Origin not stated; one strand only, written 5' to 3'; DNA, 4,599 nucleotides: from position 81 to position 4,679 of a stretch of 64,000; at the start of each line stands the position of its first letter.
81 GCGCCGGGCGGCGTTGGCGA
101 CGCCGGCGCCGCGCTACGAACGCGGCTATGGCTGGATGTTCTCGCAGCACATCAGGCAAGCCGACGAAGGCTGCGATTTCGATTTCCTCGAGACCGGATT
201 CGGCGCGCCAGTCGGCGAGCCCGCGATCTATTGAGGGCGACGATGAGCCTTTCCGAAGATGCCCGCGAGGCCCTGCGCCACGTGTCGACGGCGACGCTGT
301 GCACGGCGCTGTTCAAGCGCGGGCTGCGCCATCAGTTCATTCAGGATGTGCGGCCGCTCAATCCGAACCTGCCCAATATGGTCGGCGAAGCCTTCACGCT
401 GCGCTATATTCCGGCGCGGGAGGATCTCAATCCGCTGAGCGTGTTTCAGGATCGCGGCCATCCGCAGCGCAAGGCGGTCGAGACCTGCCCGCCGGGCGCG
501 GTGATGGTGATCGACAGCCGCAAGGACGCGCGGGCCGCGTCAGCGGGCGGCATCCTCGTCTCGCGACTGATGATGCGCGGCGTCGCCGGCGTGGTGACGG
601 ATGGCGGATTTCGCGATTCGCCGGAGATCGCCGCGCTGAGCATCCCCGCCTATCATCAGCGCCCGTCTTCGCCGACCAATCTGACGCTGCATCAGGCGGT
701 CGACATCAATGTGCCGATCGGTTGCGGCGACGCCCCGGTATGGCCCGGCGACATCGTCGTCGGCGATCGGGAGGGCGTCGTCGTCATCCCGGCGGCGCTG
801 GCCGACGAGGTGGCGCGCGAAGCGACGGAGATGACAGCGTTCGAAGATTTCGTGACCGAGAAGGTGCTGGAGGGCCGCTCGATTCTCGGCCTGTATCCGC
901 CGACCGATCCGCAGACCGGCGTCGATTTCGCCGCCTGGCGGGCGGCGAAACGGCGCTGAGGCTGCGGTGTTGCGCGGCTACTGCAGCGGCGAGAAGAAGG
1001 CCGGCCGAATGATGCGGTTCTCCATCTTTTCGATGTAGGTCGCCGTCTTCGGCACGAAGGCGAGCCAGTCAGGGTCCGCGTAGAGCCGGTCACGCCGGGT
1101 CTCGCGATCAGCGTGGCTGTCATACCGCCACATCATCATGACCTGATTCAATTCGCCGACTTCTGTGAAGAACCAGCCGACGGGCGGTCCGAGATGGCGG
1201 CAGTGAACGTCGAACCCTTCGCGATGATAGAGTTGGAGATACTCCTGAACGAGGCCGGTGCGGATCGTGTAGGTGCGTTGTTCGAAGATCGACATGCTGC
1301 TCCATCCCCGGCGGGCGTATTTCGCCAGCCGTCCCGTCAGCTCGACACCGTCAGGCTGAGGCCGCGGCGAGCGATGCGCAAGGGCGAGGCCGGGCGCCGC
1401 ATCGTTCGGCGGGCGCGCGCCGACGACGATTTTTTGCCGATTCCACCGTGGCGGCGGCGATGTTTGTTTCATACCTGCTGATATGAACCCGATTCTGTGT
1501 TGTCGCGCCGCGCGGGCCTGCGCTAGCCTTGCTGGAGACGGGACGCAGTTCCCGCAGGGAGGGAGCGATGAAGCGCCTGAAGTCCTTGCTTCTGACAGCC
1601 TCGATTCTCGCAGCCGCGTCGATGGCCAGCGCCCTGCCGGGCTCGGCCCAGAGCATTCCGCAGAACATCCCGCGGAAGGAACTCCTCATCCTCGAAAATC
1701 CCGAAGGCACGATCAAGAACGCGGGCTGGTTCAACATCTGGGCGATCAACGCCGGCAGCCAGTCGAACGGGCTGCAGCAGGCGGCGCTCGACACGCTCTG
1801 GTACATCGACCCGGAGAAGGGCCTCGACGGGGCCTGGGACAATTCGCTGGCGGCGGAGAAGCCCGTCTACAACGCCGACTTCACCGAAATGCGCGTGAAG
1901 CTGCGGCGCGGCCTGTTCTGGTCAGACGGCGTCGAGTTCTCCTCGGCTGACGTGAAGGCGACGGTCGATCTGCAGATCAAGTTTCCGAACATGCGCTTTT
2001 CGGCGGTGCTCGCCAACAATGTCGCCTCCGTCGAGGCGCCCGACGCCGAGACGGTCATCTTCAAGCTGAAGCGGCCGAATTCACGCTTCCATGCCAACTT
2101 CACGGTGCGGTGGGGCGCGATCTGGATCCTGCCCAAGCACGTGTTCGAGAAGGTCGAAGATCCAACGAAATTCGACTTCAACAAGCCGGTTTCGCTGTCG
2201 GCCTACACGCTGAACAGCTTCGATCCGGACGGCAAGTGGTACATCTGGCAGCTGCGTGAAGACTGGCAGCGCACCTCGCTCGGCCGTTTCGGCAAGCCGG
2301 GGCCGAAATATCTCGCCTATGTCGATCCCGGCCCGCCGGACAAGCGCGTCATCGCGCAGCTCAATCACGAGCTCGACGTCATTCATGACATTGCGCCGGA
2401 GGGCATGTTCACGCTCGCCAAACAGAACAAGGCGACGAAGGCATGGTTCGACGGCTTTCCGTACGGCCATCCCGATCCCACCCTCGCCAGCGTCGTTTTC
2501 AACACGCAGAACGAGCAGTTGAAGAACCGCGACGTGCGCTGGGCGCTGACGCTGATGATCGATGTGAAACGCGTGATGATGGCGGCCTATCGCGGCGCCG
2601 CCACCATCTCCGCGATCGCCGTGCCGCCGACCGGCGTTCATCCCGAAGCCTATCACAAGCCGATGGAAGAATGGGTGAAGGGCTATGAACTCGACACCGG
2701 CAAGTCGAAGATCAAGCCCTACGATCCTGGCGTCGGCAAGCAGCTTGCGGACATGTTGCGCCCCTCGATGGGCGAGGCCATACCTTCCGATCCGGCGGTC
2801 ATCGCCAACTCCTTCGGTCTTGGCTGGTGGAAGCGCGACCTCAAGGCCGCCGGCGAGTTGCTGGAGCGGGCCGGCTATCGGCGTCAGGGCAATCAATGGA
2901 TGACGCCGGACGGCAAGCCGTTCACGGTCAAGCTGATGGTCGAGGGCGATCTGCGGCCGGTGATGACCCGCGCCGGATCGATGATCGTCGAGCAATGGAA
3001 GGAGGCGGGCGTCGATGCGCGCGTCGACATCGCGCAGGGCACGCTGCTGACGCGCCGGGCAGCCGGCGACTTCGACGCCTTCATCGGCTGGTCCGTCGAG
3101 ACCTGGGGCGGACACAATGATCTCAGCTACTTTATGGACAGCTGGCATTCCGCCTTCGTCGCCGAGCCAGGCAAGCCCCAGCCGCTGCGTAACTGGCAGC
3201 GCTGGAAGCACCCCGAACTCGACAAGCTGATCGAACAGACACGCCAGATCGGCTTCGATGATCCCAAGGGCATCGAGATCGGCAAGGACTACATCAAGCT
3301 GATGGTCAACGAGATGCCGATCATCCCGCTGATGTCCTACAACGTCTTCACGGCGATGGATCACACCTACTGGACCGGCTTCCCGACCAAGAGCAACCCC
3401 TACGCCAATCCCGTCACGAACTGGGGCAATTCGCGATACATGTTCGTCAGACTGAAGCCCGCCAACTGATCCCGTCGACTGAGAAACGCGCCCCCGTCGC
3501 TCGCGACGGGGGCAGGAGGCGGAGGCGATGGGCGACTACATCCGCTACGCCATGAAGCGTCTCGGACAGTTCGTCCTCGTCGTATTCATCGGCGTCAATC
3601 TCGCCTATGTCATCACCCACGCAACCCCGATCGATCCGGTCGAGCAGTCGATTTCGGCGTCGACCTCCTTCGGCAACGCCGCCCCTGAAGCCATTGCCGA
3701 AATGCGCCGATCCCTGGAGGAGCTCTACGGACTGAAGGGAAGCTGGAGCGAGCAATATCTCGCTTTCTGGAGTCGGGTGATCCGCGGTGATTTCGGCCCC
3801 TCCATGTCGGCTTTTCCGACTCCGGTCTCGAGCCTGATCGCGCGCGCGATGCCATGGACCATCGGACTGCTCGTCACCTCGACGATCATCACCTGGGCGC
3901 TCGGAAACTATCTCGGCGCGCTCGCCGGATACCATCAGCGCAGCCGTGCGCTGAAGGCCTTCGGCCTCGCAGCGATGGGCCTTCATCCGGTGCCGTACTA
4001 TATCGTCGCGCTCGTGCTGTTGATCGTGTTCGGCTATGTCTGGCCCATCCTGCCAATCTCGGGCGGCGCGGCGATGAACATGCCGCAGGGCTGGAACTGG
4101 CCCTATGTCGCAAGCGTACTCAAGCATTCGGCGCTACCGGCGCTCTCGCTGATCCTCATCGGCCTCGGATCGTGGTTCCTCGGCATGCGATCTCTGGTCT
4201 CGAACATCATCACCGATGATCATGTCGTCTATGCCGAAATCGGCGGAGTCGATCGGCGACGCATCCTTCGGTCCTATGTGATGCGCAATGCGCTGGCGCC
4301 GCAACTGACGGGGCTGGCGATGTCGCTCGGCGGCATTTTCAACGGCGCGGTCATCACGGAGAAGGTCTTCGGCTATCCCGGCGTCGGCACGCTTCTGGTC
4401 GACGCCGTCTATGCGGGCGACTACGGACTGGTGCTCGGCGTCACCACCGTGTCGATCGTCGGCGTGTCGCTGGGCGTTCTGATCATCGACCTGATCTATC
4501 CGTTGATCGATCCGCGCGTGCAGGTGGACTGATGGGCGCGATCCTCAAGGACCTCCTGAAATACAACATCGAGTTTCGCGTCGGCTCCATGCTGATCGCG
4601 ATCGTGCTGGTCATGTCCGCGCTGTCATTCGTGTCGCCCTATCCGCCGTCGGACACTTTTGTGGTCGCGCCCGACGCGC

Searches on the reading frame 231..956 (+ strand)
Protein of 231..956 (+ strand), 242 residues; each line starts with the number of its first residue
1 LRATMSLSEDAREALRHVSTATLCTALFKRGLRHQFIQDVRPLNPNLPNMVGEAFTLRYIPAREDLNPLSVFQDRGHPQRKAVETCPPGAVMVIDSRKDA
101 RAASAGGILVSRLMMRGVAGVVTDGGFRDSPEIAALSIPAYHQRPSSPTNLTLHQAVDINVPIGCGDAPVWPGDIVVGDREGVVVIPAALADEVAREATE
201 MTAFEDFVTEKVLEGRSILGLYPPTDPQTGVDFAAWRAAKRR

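Call 71: search_protein_families(library=pfam, proteins=[window:231-956:+], max_evalue=0.000001)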
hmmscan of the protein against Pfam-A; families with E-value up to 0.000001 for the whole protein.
window:231-956:+ (242 aa): 1 family
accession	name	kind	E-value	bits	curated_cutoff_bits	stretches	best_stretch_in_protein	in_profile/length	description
PF03737.21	RraA-like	-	6.2e-33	114.6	24.5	1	20-185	1-152/152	Aldolase/RraA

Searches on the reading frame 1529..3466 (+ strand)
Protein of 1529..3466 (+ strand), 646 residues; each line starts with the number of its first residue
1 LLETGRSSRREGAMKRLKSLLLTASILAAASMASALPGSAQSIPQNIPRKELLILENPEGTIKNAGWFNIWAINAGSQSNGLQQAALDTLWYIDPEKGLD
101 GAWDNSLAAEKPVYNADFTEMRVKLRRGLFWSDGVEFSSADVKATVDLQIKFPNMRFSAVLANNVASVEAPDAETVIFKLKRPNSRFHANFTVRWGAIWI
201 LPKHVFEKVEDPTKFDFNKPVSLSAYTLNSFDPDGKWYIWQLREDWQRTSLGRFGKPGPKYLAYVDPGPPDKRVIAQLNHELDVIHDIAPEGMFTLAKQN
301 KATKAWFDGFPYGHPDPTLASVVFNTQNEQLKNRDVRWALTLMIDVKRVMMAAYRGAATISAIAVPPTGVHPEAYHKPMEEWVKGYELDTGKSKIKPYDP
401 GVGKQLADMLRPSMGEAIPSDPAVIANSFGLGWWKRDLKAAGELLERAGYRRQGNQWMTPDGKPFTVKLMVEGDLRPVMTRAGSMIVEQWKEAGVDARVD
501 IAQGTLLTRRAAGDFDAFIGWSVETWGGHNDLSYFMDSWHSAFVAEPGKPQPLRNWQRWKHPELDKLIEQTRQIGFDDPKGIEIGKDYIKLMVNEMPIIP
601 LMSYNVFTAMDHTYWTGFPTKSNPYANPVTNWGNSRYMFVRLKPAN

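Call 71: search_protein_families(library=pfam, proteins=[window:1529-3466:+], max_evalue=0.000001)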
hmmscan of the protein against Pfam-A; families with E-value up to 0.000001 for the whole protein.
window:1529-3466:+ (646 aa): 1 family
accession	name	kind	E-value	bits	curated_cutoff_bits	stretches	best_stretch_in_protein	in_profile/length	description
PF00496.27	SBP_bac_5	-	1.9e-42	146.2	32.4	1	108-538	6-363/368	Bacterial extracellular solute-binding proteins, family 5 Middle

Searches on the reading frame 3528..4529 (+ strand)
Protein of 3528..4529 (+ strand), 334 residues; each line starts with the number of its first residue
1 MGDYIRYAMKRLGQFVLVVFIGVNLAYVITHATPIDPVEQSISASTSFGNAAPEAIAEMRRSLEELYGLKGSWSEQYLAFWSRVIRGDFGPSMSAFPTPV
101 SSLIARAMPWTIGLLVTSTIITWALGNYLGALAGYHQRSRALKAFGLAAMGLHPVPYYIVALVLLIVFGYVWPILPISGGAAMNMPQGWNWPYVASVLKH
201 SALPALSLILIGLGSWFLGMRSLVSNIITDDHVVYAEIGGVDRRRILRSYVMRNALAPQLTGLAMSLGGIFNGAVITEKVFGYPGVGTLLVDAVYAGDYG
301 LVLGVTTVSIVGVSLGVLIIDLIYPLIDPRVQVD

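Call 71: search_protein_families(library=pfam, proteins=[window:3528-4529:+], max_evalue=0.000001)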
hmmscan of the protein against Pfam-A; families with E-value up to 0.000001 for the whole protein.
window:3528-4529:+ (334 aa): 1 family
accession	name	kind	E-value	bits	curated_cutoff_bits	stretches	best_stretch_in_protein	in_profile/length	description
PF00528.27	BPD_transp_1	-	1.5e-30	106.7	26.4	1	126-332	1-183/184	Binding-protein-dependent transport system inner membrane component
